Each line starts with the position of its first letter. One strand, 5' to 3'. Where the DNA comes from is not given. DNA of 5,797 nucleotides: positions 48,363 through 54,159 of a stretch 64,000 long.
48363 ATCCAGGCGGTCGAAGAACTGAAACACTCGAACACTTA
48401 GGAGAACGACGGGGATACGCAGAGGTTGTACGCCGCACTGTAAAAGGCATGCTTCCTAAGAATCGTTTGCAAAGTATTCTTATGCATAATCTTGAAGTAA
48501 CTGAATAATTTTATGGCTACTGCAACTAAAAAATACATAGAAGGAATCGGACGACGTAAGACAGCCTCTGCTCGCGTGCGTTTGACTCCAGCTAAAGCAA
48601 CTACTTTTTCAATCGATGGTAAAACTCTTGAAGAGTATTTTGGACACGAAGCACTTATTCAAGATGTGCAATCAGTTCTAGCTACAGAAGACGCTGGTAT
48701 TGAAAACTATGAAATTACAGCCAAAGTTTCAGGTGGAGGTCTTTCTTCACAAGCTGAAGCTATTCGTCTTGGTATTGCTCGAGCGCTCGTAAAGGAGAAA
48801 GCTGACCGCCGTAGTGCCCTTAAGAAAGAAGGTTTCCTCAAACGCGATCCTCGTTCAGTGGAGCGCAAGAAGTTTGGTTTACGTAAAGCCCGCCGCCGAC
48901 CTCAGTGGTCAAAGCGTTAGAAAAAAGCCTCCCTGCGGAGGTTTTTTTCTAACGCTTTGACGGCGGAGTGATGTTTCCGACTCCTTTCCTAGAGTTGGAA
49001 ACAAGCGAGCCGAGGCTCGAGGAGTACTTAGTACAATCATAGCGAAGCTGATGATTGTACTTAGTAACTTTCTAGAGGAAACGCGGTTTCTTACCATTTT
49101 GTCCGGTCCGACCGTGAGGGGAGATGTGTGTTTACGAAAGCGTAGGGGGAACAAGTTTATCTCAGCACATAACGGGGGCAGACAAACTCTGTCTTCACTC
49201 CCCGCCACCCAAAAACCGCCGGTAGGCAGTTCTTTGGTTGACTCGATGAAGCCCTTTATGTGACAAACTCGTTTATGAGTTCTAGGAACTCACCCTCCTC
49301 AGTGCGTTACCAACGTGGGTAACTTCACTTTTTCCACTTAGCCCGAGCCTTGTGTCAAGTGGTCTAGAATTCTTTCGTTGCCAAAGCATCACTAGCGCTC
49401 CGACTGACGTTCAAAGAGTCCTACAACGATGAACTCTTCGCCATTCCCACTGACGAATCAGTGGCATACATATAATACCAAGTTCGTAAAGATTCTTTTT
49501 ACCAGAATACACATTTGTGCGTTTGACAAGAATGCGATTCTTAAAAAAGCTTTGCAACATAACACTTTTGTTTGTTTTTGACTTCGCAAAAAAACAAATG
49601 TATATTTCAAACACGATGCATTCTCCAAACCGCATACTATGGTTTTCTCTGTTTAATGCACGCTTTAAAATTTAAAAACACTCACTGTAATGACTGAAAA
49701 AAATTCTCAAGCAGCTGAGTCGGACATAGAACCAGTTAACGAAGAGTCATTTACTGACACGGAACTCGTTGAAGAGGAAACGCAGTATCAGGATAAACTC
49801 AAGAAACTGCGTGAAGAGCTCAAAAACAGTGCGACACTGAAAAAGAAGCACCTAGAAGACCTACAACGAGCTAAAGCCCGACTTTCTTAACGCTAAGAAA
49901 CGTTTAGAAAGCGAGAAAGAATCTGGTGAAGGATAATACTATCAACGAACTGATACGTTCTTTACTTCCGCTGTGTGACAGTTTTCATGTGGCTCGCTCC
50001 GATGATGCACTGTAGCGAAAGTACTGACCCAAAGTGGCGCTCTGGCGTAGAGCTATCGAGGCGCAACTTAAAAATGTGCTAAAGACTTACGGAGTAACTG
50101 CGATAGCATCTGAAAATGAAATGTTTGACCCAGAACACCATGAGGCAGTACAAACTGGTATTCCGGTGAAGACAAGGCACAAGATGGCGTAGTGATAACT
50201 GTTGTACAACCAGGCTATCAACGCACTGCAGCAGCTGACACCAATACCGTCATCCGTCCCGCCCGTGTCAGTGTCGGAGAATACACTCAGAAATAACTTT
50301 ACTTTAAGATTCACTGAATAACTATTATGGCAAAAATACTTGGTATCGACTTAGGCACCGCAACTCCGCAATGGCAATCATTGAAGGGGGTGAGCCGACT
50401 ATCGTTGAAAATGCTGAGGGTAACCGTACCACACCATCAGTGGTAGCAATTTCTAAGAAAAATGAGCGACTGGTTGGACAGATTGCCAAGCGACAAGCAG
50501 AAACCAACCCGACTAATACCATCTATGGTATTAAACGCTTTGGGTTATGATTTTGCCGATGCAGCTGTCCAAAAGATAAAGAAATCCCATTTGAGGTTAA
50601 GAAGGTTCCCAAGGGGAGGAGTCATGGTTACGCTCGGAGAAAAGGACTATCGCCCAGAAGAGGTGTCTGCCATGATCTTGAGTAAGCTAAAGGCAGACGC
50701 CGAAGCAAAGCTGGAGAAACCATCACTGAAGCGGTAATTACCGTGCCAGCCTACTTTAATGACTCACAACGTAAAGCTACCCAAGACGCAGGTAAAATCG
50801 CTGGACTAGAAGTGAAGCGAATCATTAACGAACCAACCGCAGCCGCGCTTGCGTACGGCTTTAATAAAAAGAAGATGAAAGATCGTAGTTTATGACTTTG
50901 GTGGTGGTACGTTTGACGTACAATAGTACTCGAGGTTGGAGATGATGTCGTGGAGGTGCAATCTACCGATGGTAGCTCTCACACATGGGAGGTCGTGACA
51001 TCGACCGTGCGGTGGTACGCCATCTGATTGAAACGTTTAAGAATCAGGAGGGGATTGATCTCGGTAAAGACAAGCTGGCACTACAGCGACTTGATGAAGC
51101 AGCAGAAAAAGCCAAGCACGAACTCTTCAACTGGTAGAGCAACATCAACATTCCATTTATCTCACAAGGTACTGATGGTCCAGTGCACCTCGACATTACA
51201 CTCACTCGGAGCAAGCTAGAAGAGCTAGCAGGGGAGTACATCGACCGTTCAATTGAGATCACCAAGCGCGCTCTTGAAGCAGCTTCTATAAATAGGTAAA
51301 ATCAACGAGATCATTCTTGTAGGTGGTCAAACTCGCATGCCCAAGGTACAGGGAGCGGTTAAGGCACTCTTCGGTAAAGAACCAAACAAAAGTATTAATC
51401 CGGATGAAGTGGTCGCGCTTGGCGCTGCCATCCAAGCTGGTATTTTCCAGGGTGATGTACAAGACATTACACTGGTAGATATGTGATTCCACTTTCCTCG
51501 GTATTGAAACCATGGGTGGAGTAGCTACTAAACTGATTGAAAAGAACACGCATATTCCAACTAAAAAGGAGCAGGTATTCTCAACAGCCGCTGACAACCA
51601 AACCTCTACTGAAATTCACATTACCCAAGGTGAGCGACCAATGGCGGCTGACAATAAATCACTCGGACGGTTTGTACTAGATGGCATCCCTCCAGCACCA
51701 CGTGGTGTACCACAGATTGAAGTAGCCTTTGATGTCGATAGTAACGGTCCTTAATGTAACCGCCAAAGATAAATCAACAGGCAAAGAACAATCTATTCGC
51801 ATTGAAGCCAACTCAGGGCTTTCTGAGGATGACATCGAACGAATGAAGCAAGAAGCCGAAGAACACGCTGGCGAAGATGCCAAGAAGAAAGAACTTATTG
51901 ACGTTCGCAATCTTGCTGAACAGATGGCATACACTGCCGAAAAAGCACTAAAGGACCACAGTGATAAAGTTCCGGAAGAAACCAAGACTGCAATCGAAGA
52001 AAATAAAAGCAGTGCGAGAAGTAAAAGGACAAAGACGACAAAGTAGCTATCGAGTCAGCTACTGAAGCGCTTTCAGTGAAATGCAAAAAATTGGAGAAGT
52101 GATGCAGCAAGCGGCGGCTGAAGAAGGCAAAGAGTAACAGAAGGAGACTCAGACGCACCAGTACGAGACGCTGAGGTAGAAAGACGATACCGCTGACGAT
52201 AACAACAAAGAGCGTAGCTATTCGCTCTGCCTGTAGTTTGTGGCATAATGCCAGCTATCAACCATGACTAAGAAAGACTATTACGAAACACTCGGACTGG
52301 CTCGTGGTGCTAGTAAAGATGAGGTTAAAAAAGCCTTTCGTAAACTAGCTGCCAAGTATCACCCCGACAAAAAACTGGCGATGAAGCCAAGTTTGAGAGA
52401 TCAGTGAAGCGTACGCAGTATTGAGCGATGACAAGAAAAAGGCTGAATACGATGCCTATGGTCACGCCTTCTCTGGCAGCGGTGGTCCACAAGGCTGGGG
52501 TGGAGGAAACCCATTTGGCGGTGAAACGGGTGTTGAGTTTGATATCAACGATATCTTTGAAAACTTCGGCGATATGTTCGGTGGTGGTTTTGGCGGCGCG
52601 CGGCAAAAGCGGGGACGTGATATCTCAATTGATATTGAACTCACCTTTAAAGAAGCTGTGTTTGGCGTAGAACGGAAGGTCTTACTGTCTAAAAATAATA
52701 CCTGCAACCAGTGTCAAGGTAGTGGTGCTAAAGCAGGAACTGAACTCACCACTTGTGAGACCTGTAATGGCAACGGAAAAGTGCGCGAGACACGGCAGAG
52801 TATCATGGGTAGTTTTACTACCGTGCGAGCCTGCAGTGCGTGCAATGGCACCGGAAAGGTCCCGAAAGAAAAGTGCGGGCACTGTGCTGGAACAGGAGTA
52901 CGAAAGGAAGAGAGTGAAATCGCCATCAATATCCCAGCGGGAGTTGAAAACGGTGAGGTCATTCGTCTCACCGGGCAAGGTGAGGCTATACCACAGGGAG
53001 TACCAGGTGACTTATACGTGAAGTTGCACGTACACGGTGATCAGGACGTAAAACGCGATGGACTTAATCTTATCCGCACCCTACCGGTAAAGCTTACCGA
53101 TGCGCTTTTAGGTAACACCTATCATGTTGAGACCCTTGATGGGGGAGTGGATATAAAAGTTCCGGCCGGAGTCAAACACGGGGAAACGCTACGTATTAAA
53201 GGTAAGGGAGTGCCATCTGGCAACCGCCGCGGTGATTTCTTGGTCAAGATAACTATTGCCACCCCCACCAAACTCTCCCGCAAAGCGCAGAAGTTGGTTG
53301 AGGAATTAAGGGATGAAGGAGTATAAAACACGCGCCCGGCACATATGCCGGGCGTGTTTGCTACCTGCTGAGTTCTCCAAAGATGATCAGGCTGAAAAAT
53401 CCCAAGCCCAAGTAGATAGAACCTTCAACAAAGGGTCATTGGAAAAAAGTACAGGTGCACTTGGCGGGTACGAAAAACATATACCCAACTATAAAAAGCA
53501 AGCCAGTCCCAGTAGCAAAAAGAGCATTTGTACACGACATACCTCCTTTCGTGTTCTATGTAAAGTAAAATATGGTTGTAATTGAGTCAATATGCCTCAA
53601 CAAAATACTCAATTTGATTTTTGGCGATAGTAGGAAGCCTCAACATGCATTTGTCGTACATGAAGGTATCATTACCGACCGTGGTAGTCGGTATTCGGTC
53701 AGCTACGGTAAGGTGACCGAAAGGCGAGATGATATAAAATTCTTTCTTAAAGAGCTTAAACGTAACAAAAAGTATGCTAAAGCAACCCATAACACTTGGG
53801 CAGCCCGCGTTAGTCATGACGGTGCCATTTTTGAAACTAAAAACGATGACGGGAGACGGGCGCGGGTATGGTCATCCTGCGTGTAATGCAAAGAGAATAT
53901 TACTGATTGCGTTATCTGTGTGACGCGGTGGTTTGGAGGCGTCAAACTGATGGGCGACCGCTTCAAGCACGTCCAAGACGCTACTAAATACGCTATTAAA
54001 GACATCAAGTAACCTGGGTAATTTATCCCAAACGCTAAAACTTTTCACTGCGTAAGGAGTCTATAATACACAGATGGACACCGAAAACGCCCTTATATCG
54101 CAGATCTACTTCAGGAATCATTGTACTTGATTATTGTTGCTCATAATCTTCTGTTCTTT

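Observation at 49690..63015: A continuous 13-kb block in which every recognisable gene is broken by small frame-shifting lesions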

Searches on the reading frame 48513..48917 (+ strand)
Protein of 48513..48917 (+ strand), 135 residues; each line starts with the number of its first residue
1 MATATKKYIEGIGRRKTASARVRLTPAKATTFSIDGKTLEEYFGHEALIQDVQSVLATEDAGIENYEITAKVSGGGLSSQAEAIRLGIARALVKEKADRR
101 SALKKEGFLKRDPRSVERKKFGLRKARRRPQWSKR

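Call 4: find_encoding_contigs(protein=window:48513-48917:+, flank=10000, max_places=10)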
Protein seq(135 aa) (135 aa): 1 contig read that carries it; 1 place shown.
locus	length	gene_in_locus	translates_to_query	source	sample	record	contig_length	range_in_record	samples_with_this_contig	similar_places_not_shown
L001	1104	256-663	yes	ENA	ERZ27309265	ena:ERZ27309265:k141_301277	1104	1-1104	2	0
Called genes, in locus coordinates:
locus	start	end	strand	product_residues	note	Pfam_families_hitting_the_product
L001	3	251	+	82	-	?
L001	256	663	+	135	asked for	PF00380:Ribosomal_S9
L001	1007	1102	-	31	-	?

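Call 51: list_cluster_members(proteins=[window:48513-48917:+, window:48146-48505:+, window:47787-48140:+, window:17403-17648:+])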
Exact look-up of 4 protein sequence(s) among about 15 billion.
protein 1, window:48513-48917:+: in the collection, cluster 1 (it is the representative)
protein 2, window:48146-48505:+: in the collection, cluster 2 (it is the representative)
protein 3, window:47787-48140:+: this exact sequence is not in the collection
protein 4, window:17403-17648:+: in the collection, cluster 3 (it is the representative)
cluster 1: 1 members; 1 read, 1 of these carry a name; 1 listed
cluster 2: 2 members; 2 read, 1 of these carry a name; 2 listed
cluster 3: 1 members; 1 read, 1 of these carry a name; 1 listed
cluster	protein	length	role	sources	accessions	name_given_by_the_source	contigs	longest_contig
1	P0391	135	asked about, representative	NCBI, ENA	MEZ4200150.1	MAG: 30S ribosomal protein S9 [Candidatus Paceibacterota bacterium]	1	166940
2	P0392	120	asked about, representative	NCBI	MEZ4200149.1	MAG: 50S ribosomal protein L13 [Candidatus Paceibacterota bacterium]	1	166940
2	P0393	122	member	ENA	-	-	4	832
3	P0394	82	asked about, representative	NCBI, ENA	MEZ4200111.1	MAG: hypothetical protein R3B69_00705 [Candidatus Paceibacterota bacterium]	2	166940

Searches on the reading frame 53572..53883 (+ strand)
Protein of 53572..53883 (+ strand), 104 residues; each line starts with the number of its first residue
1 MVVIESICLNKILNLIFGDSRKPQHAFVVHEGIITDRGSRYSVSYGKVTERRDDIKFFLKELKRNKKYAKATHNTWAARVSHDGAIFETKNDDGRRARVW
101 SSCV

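Call 46: search_protein_families(library=pfam, proteins=[window:53572-53883:+], max_evalue=0.01)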
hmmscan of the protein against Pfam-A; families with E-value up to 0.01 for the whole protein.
window:53572-53883:+ (104 aa): 1 family
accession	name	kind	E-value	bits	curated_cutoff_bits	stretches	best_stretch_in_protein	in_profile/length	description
PF01205.25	UPF0029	-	3.5e-05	24.2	27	1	38-96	2-57/107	Uncharacterized protein family UPF0029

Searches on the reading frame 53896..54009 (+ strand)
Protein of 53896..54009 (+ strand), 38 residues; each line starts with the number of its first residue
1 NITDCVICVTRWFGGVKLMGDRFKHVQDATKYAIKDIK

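Call 46: search_protein_families(library=pfam, proteins=[window:53896-54009:+], max_evalue=0.01)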
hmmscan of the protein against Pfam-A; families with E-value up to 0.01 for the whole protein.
seq(38 aa): 1 family
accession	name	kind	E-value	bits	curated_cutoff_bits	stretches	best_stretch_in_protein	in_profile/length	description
PF01205.25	UPF0029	-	1.9e-07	31.5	27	1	1-34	73-107/107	Uncharacterized protein family UPF0029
